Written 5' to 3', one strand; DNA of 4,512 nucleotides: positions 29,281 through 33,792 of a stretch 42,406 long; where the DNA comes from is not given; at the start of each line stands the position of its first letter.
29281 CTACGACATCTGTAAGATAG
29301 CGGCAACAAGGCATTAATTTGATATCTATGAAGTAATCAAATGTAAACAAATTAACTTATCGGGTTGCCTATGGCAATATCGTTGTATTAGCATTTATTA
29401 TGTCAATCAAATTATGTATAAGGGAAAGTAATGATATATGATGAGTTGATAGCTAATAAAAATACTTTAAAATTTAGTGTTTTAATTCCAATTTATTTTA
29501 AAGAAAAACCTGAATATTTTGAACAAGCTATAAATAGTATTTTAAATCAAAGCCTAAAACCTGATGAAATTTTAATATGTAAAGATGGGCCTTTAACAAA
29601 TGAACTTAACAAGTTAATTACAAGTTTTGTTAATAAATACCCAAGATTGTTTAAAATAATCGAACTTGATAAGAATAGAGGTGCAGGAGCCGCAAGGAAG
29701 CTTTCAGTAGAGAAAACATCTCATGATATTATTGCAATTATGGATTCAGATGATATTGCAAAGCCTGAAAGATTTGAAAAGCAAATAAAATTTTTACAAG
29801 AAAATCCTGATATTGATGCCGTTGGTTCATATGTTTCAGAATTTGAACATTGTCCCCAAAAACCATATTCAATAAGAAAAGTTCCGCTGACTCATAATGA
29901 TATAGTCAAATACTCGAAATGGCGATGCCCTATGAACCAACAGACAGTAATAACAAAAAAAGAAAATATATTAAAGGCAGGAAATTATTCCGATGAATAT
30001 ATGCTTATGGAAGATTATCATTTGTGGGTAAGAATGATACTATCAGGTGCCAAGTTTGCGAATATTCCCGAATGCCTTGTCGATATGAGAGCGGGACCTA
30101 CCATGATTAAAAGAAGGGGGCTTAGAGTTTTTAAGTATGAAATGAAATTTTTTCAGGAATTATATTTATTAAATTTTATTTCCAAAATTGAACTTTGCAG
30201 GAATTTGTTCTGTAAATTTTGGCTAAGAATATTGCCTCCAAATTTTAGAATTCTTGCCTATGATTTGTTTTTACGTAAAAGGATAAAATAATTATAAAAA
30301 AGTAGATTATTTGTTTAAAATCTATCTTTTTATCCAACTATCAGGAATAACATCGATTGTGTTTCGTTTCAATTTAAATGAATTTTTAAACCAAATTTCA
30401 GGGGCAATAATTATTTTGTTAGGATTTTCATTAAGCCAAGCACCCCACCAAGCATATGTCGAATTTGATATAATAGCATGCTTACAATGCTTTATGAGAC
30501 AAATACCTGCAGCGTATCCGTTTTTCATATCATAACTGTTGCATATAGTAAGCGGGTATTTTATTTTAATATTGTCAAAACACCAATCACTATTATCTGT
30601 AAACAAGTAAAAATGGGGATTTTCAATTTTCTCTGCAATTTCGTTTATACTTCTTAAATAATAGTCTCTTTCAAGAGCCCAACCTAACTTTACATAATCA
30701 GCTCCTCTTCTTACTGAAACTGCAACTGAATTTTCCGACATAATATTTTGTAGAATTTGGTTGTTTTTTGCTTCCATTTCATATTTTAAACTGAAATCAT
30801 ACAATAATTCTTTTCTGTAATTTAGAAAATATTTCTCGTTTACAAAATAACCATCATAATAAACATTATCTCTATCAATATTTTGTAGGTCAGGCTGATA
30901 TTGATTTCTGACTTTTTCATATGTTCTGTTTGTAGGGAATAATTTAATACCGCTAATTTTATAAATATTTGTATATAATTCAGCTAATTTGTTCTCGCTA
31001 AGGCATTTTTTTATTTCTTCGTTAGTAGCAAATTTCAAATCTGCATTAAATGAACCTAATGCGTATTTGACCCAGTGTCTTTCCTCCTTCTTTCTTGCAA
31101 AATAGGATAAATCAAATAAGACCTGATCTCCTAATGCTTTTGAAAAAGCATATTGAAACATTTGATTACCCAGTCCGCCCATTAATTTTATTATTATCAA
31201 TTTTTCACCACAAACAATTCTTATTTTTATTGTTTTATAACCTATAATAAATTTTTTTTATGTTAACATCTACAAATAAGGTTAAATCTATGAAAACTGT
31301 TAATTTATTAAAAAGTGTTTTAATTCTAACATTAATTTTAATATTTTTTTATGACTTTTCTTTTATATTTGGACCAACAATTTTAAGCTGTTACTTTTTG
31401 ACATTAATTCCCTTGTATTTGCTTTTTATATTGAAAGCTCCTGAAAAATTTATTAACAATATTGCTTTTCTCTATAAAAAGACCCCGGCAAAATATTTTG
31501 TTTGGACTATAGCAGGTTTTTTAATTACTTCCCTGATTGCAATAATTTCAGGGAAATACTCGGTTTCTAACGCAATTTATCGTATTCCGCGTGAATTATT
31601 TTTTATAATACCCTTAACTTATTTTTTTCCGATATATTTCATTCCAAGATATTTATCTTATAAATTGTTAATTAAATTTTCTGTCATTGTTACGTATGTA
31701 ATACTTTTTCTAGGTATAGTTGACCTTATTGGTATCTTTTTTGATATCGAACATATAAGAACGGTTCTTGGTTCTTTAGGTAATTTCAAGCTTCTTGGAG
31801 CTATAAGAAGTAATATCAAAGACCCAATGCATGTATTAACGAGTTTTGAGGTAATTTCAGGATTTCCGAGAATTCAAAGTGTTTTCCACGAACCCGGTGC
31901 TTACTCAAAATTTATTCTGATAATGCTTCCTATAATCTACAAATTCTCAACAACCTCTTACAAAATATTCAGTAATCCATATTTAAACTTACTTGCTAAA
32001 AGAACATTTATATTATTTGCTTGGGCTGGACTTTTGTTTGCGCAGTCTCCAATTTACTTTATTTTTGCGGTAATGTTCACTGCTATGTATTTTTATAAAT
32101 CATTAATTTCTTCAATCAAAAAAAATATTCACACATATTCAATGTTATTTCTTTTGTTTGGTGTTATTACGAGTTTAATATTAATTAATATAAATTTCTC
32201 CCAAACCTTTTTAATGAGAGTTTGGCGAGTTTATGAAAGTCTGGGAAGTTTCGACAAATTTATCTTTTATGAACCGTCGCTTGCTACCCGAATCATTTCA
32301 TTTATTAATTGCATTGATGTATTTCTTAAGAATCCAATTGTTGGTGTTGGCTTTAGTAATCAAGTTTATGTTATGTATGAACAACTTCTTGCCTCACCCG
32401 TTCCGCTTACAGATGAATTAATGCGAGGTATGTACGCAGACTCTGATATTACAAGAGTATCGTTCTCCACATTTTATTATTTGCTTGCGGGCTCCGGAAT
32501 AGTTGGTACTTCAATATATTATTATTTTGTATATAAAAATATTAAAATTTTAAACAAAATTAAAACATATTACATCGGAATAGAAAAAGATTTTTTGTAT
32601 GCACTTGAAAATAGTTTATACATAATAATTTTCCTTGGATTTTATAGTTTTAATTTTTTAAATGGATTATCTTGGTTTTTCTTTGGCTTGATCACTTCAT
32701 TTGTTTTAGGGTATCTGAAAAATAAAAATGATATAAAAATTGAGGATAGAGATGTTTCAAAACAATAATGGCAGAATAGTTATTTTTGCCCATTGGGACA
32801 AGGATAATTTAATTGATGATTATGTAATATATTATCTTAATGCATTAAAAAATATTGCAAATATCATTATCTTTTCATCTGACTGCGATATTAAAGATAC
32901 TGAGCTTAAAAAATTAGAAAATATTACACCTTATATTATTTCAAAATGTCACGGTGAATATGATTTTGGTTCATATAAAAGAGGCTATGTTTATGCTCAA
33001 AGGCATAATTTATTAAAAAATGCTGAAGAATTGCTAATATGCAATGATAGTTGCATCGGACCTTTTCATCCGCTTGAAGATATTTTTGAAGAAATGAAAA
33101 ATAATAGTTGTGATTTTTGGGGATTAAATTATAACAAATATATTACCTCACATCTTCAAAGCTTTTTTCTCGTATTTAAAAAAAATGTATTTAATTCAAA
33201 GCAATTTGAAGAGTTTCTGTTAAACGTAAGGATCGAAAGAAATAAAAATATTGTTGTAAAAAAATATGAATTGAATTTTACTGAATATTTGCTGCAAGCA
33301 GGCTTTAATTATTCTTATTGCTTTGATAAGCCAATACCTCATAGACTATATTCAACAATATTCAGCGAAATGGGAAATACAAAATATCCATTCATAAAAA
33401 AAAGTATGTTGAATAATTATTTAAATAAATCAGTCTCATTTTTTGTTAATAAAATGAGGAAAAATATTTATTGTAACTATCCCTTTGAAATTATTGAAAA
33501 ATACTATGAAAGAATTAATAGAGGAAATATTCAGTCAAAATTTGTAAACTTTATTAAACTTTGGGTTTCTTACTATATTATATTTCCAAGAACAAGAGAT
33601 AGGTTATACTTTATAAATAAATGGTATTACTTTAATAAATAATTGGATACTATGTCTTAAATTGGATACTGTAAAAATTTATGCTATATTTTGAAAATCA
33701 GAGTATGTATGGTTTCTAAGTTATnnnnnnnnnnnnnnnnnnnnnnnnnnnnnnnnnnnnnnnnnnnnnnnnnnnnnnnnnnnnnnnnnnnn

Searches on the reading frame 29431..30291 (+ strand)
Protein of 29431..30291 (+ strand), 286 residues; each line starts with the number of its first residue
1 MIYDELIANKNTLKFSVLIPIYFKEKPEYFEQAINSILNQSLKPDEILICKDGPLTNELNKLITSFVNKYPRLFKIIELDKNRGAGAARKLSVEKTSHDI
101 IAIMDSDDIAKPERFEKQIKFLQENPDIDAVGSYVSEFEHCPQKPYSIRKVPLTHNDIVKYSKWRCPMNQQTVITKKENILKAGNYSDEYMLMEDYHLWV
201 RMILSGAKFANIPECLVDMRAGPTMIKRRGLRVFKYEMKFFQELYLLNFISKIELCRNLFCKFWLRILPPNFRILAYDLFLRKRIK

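Call 5: search_protein_families(library=pfam, proteins=[window:29431-30291:+], max_evalue=0.01)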
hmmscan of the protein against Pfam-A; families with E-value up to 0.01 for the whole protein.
window:29431-30291:+ (286 aa): 3 families
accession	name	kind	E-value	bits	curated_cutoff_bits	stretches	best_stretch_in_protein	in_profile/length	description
PF00535.33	Glycos_transf_2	-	1.3e-25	90.7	23.3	1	16-151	1-136/168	Glycosyl transferase family 2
PF10111.15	Glyco_tranf_2_2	-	4.7e-11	43.1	27.3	1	16-234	1-231/276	Glycosyltransferase like family 2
PF13641.12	Glyco_tranf_2_3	-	1.9e-09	38.3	27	1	15-216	3-208/230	Glycosyltransferase like family 2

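Call 6: search_protein_families(library=ncbifam, proteins=[window:29431-30291:+], max_evalue=0.01)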
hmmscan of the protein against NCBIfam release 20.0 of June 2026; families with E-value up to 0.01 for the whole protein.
window:29431-30291:+ (286 aa): 18 families
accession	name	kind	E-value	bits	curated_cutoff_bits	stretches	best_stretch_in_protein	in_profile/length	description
NF053739.1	GlytfEpsEBac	equivalog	2.7e-24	85.6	450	1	14-233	2-216/265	glycosyltransferase EpsE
NF047683.1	TeichurnBiosyTuaG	equivalog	2.8e-17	63.2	400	1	14-251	7-235/252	teichuronic acid biosynthesis protein TuaG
NF007482.0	PRK10073.1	equivalog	5.1e-13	48.7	423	1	10-129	3-116/334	glycosyltransferase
NF041394.1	GtaseAglG_Halo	equivalog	1.3e-12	47.6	440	1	14-137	2-122/304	glucosyl-dolichyl phosphate glucuronosyltransferase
TIGR03937.1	PgaC_IcaA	equivalog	7.2e-10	38.4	422.3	1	9-131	41-159/407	poly-beta-1,6-N-acetyl-D-glucosamine synthase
NF041875.1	EPS_EpsD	equivalog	6.1e-09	35.7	370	1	16-216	2-203/325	exopolysaccharide biosynthesis glycosyltransferase EpsD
NF038302.1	EPS_HpsE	equivalog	7.2e-09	35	300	1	14-143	2-133/307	hormogonium polysaccharide biosynthesis glycosyltransferase HpsE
TIGR04440.1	glyco_TIGR04440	domain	2.2e-08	34.1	70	1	15-161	2-136/215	TIGR00180 family glycosyltransferase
TIGR04242.1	nodulat_NodC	equivalog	1.2e-07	31.1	550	1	11-130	46-163/395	chitooligosaccharide synthase NodC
NF038299.1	EPS_HpsN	equivalog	2e-06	27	425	1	15-138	3-122/317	hormogonium polysaccharide biosynthesis glycosyltransferase HpsN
NF050050.1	ProtGlycPglI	equivalog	3.4e-06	26.7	500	1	14-114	3-100/306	GalNAc(5)-diNAcBac-PP-undecaprenol beta-1,3-glucosyltransferase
NF050819.1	PolSacchBiosHfsG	equivalog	9.9e-06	24.9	500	1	9-134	8-129/302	polysaccharide biosynthesis protein HfsG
TIGR03965.1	mycofact_glyco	equivalog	2.3e-05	23.4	280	1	14-138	75-194/467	mycofactocin biosynthesis glycosyltransferase MftF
TIGR03111.1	glyc2_xrt_Gpos1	hypoth_equivalog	4.3e-05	22.5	363.95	1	13-134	49-168/439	TIGR03111 family XrtG-associated glycosyltransferase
NF007453.0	PRK10018.1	equivalog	5.1e-05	23.1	382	1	16-205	9-192/280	colanic acid biosynthesis glycosyltransferase WcaA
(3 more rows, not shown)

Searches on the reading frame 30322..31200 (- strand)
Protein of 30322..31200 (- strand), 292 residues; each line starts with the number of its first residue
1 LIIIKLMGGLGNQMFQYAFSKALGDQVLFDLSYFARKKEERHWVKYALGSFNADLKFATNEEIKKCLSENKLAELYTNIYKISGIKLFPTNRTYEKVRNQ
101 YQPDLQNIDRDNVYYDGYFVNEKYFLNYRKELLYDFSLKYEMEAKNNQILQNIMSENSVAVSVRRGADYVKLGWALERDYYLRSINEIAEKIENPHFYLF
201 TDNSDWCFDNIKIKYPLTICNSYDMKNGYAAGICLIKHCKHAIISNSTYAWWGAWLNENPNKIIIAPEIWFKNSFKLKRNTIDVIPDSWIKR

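Call 5: search_protein_families(library=pfam, proteins=[window:30322-31200:-], max_evalue=0.01)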
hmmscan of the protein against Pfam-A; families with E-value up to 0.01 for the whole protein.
window:30322-31200:- (292 aa): 1 family
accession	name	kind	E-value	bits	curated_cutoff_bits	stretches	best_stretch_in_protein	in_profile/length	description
PF01531.22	Glyco_transf_11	-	1e-21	77.9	23.9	1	4-278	4-286/298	Glycosyl transferase family 11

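Call 6: search_protein_families(library=ncbifam, proteins=[window:30322-31200:-], max_evalue=0.01)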
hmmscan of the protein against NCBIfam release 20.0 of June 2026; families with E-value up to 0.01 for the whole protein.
window:30322-31200:- (292 aa): 1 family
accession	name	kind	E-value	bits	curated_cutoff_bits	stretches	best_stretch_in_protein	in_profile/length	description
NF011786.0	PRK15250.1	equivalog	0.0063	16.4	445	0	106-194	48-135/216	SPI-2 type III secretion system effector cysteine hydrolase SpvD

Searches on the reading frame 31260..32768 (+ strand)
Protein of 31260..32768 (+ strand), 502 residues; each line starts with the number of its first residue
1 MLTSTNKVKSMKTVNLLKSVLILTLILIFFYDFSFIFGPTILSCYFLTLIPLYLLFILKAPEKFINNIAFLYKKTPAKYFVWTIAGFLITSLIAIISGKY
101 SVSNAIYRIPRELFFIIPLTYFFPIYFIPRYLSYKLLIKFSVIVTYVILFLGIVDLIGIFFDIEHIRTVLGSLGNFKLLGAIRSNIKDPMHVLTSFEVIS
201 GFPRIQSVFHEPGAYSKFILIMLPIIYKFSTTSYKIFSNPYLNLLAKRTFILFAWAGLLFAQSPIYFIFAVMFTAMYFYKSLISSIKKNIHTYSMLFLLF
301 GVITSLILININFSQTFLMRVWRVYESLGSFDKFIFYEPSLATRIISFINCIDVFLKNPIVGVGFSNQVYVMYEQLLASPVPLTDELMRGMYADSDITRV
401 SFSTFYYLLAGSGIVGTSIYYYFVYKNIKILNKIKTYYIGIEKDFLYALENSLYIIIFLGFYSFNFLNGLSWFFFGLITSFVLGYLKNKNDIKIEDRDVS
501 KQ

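Call 5: search_protein_families(library=pfam, proteins=[window:31260-32768:+], max_evalue=0.01)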
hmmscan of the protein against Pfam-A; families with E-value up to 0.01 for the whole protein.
window:31260-32768:+ (502 aa): 0 families

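Call 6: search_protein_families(library=ncbifam, proteins=[window:31260-32768:+], max_evalue=0.01)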
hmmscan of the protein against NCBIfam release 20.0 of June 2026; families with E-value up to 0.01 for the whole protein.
window:31260-32768:+ (502 aa): 0 families

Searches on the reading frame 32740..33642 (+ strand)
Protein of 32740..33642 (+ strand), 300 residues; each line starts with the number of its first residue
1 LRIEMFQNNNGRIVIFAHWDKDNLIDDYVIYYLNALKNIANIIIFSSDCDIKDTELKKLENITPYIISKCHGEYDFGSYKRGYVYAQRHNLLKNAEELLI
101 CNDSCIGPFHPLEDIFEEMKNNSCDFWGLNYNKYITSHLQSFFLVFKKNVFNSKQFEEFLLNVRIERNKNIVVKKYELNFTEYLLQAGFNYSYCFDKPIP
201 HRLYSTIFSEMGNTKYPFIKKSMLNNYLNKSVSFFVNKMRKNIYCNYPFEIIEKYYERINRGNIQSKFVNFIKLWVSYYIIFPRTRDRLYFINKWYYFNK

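Call 5: search_protein_families(library=pfam, proteins=[window:32740-33642:+], max_evalue=0.01)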
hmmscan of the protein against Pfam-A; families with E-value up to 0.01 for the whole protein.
window:32740-33642:+ (300 aa): 1 family
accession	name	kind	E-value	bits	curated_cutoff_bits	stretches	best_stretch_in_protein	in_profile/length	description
PF05045.17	RgpF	-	9.7e-33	114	25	1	43-257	1-236/503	Rhamnan synthesis protein F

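Call 6: search_protein_families(library=ncbifam, proteins=[window:32740-33642:+], max_evalue=0.01)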
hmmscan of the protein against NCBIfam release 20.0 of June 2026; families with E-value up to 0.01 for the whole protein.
window:32740-33642:+ (300 aa): 0 families
